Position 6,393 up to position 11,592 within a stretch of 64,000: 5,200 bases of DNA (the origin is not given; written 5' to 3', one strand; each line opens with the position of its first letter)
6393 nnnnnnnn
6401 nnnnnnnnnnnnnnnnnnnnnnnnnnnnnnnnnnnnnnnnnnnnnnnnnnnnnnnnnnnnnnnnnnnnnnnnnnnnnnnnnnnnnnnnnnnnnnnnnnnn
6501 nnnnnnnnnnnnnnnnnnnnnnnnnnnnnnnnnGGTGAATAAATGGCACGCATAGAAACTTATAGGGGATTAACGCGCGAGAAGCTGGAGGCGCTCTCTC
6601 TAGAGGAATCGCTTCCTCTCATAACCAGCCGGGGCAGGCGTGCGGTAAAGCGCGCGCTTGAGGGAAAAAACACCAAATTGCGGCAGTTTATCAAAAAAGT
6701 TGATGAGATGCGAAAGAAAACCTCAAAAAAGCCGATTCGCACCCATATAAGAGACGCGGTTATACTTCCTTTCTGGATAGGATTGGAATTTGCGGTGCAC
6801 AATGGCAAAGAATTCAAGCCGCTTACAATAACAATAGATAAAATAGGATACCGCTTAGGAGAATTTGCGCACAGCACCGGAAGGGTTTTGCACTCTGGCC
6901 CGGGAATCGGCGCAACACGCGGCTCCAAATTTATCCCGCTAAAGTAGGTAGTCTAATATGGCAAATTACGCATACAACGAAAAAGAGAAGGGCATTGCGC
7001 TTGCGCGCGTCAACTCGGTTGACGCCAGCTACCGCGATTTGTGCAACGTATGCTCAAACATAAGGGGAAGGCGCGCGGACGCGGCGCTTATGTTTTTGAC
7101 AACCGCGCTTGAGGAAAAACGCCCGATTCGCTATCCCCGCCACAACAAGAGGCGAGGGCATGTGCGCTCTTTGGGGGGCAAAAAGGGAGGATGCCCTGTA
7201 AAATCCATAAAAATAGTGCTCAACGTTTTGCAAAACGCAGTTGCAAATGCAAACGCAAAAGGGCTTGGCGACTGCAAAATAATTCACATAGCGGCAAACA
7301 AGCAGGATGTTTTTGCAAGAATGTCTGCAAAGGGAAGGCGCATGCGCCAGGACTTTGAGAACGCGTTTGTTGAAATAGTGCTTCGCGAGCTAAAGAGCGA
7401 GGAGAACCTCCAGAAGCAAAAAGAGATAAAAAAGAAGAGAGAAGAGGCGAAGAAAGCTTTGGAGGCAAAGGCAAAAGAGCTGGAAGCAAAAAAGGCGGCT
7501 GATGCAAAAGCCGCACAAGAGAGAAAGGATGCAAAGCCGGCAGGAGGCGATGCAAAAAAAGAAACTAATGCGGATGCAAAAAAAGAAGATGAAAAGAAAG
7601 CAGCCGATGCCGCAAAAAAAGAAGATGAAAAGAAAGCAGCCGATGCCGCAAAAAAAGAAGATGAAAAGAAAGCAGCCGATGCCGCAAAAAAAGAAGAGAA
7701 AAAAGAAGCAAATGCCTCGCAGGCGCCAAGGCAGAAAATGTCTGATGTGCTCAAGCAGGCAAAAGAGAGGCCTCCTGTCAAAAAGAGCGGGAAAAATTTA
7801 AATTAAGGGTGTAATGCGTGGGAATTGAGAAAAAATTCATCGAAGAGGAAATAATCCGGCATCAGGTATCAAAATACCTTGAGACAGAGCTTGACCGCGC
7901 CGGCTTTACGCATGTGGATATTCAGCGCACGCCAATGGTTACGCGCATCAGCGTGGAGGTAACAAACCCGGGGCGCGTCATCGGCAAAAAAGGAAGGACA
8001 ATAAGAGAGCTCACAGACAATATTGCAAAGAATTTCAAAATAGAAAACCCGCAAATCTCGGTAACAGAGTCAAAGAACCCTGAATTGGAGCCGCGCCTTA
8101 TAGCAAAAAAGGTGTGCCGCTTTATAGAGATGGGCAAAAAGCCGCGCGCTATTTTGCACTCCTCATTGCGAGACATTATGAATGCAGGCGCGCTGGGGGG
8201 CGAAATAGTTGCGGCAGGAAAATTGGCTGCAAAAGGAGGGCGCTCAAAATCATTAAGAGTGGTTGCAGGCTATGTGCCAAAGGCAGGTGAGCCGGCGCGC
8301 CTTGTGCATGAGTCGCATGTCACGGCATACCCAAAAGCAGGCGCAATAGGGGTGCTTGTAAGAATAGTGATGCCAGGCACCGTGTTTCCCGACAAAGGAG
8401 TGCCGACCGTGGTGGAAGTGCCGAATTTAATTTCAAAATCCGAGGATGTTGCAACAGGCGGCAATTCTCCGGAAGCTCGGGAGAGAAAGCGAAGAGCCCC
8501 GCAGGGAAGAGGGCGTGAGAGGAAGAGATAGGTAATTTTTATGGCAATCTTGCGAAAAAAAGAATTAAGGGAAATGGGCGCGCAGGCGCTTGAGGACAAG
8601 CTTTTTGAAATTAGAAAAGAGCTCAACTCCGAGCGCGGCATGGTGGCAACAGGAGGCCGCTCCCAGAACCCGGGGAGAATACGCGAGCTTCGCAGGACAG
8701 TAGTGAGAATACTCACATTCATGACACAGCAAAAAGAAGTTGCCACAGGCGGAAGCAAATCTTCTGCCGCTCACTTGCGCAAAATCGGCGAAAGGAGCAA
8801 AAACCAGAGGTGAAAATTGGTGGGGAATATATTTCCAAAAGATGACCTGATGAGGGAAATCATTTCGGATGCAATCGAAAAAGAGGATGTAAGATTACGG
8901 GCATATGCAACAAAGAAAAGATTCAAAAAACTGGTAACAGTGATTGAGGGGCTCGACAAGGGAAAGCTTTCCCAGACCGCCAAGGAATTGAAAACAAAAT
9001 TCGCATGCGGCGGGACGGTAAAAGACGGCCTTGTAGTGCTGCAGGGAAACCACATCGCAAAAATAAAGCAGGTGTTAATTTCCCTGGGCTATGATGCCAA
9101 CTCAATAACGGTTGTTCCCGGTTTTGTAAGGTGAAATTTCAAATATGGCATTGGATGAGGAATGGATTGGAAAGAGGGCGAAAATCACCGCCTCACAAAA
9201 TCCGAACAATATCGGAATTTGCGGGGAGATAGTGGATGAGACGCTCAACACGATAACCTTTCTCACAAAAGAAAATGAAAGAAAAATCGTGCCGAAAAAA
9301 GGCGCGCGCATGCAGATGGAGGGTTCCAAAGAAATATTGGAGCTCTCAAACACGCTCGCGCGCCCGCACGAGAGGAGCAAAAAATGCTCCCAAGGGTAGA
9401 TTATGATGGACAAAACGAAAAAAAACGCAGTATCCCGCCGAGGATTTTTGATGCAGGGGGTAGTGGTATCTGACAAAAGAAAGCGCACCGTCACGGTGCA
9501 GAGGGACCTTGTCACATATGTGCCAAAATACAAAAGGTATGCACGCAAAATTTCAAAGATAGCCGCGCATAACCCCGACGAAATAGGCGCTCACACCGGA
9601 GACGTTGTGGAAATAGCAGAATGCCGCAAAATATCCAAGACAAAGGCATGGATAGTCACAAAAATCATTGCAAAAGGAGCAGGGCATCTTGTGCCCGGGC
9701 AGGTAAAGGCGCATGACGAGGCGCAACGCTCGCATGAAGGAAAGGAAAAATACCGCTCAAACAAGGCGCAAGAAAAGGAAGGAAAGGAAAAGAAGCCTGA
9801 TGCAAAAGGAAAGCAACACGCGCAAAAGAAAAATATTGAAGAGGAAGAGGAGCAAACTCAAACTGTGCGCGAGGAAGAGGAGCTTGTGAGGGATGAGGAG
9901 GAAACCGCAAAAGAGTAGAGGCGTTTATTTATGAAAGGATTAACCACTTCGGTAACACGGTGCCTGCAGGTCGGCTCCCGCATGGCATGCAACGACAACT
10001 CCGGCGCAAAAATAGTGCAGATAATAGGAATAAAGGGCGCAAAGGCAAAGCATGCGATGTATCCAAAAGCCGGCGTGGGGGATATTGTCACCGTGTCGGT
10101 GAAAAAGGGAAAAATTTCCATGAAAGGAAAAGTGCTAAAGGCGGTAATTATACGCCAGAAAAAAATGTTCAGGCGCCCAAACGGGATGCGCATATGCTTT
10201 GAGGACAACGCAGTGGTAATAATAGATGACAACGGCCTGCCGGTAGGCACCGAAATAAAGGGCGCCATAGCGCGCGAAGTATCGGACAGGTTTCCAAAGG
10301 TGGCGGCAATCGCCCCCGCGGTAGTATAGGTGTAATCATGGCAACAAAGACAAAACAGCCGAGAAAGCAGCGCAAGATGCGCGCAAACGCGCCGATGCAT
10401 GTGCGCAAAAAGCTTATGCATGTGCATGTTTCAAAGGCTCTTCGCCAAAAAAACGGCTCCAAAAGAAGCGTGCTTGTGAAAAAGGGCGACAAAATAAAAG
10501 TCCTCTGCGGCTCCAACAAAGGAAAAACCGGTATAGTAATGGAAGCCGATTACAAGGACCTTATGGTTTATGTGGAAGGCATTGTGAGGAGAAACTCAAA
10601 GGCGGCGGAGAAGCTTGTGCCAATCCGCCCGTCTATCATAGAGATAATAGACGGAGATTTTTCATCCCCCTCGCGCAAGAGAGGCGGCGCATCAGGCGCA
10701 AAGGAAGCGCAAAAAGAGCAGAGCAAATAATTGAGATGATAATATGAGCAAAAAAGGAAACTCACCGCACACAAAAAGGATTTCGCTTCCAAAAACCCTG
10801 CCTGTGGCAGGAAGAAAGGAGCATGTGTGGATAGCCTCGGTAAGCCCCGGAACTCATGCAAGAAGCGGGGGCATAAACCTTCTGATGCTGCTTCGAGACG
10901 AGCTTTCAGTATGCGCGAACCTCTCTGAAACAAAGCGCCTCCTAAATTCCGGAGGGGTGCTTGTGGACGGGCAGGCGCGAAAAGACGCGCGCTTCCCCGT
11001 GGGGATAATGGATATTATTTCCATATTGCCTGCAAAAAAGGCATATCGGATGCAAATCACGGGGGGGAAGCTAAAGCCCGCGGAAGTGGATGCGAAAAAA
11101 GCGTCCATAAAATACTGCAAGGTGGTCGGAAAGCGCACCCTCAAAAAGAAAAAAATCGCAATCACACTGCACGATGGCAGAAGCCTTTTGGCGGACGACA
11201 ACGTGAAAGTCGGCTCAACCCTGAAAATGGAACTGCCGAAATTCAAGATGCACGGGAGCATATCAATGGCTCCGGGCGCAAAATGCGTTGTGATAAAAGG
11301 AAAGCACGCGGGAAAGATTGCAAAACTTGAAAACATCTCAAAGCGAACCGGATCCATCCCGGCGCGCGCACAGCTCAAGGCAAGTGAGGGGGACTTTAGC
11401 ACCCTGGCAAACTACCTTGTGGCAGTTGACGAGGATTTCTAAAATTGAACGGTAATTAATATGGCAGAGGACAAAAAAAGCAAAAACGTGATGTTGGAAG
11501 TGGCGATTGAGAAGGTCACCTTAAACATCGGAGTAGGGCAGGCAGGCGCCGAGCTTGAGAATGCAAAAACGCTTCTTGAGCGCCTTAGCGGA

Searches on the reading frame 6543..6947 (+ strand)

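Call 5: search_protein_families(library=pfam, proteins=[window:6543-6947:+])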
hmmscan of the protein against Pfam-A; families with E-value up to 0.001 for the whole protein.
window:6543-6947:+ (134 aa): 1 family
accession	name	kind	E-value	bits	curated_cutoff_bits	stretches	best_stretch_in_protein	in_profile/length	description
PF00203.26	Ribosomal_S19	-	9.2e-22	77.1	27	1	43-115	7-79/81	Ribosomal protein S19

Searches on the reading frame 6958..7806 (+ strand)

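Call 5: search_protein_families(library=pfam, proteins=[window:6958-7806:+])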
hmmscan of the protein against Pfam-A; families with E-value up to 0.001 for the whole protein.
window:6958-7806:+ (282 aa): 1 family
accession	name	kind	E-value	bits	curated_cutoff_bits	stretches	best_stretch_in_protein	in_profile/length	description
PF00237.24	Ribosomal_L22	-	9.1e-11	42.3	28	1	16-130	1-89/104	Ribosomal protein L22p/L17e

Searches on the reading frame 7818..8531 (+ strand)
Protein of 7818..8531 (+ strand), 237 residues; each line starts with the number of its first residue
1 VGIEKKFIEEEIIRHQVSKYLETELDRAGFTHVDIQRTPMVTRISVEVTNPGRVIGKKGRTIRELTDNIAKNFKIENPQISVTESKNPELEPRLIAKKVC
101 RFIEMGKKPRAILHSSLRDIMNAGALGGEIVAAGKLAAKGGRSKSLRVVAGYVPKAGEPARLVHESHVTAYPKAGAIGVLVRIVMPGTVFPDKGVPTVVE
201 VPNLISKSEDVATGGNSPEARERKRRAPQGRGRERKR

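Call 5: search_protein_families(library=pfam, proteins=[window:7818-8531:+])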
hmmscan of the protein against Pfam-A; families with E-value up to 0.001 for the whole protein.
window:7818-8531:+ (237 aa): 3 families
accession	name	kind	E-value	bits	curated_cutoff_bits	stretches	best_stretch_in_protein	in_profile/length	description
PF07650.23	KH_2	-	1.6e-13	50.7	22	1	17-89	2-77/78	KH domain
PF00189.25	Ribosomal_S3_C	-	2.8e-09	37.8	34.1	1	102-183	4-83/83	Ribosomal protein S3, C-terminal domain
PF13083.13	KH_KhpA-B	-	0.0003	21.1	32.1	1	35-63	22-52/73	KhpA/KhpB, KH domain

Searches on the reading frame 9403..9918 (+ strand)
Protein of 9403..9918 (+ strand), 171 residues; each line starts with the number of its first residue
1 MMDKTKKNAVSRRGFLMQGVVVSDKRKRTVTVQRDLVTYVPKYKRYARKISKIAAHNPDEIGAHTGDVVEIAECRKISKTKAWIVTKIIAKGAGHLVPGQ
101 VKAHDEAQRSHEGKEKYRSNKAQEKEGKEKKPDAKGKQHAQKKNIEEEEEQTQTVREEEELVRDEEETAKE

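Call 5: search_protein_families(library=pfam, proteins=[window:9403-9918:+])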
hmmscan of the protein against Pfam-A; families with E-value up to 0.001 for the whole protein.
window:9403-9918:+ (171 aa): 1 family
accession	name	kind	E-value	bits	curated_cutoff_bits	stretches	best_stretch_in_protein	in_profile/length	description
PF00366.26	Ribosomal_S17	-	8.6e-24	83.9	25.9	1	19-87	1-68/68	Ribosomal protein S17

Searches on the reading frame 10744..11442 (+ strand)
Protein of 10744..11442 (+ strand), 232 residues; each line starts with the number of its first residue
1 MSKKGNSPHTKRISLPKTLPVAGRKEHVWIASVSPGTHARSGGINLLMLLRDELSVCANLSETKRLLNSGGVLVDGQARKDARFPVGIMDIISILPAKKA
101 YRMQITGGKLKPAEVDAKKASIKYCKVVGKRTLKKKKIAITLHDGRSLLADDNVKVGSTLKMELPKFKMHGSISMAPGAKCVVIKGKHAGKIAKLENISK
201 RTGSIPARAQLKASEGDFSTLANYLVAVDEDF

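Call 5: search_protein_families(library=pfam, proteins=[window:10744-11442:+])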
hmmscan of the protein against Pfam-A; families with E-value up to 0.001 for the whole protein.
window:10744-11442:+ (232 aa): 3 families
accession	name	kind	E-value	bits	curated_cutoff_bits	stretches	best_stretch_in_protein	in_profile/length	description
PF00900.26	Ribosomal_S4e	-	2.6e-16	59.6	25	1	100-168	4-74/75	Ribosomal family S4e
PF01479.30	S4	-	5.8e-05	23.2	22.8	1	57-92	13-48/48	S4 domain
PF00467.35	KOW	-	0.00024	21.3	22.3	1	177-202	1-26/32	KOW motif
